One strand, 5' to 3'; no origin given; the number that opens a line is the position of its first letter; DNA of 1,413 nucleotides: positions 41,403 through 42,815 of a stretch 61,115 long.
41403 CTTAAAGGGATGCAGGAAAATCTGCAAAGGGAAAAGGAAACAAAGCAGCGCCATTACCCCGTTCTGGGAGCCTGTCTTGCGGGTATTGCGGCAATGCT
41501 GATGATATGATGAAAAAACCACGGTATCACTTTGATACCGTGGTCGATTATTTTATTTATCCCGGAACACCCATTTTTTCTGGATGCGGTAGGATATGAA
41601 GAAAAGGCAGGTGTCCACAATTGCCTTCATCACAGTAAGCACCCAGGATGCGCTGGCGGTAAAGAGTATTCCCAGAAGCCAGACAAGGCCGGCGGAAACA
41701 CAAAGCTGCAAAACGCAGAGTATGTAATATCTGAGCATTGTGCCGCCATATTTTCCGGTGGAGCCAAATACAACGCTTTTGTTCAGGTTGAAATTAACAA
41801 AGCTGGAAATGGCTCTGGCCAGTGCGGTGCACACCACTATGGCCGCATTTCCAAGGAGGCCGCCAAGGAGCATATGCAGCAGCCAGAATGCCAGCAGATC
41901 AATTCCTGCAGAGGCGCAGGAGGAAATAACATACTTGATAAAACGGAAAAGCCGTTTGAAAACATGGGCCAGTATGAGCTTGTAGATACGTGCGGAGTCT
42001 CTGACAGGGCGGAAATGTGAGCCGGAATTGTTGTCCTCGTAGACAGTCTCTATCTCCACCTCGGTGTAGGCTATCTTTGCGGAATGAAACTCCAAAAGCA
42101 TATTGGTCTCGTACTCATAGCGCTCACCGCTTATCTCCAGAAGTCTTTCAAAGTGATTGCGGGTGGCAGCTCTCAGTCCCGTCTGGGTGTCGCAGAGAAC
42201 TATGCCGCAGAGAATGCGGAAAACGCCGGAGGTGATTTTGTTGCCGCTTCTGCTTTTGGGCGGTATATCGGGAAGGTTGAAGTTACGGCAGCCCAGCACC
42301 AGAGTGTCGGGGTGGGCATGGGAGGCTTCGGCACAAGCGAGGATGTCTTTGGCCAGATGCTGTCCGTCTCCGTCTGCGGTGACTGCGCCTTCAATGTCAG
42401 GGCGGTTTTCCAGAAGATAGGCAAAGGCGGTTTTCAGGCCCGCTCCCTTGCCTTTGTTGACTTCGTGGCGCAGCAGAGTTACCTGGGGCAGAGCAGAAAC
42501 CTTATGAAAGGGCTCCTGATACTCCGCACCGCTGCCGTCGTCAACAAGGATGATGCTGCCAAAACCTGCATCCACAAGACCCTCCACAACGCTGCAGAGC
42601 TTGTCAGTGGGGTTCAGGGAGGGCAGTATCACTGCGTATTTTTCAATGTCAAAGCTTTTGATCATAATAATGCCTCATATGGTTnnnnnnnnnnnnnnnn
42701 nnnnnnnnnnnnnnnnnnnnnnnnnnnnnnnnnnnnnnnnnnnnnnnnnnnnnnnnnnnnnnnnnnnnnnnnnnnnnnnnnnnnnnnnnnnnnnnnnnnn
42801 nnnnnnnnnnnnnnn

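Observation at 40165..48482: spoIIIA operon is split by an opposite-strand cassette between spoIIIAB and spoIIIAC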

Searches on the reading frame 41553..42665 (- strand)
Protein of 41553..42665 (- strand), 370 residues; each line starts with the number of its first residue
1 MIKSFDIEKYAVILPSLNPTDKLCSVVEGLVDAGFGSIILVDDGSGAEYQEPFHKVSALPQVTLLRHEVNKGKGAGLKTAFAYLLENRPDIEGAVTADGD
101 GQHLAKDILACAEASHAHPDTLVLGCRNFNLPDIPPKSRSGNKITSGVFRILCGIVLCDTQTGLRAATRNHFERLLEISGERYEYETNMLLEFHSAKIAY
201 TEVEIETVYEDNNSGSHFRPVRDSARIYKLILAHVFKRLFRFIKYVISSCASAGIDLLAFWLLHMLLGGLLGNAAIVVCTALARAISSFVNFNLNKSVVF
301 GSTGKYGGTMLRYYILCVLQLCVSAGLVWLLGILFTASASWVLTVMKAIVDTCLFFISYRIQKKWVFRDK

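Call 3: search_protein_families(library=pfam, proteins=[window:41553-42665:-], max_evalue=0.01)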
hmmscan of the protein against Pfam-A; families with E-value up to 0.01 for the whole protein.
window:41553-42665:- (370 aa): 2 families
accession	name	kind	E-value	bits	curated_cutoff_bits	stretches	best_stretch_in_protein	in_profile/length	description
PF04138.20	GtrA_DPMS_TM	-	6.1e-09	36.5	26.1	1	244-367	1-117/117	GtrA/DPMS, transmembrane domain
PF00535.33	Glycos_transf_2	-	2.9e-07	31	23.3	1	12-140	2-128/168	Glycosyl transferase family 2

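Call 4: search_protein_families(library=ncbifam, proteins=[window:41553-42665:-], max_evalue=0.01)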
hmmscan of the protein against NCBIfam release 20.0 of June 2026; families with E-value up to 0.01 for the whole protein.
window:41553-42665:- (370 aa): 4 families
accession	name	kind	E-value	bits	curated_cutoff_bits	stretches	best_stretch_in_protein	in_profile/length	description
TIGR04182.1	glyco_TIGR04182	equivalog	4.5e-16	59.1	325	1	11-242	3-227/293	S-layer glycoprotein N-glycosyltransferase AglJ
NF058614.1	PPMAGASynPpgS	equivalog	1.1e-13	51.1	370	1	12-205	4-196/226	polyprenyl-phospho-N-acetylgalactosaminyl synthase PpgS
TIGR03965.1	mycofact_glyco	equivalog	0.00079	18.4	280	1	9-75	75-144/467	mycofactocin biosynthesis glycosyltransferase MftF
NF041391.1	DPhHxTase_Halo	equivalog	0.0091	15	375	0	133-233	111-207/213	dolichyl-phosphate hexose transferase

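Call 61: search_solved_structures(query=window:41553-42665:-, max_evalue=0.001)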
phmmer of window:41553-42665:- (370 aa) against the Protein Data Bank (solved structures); distinct sequences matched with E-value up to 0.001: 0.
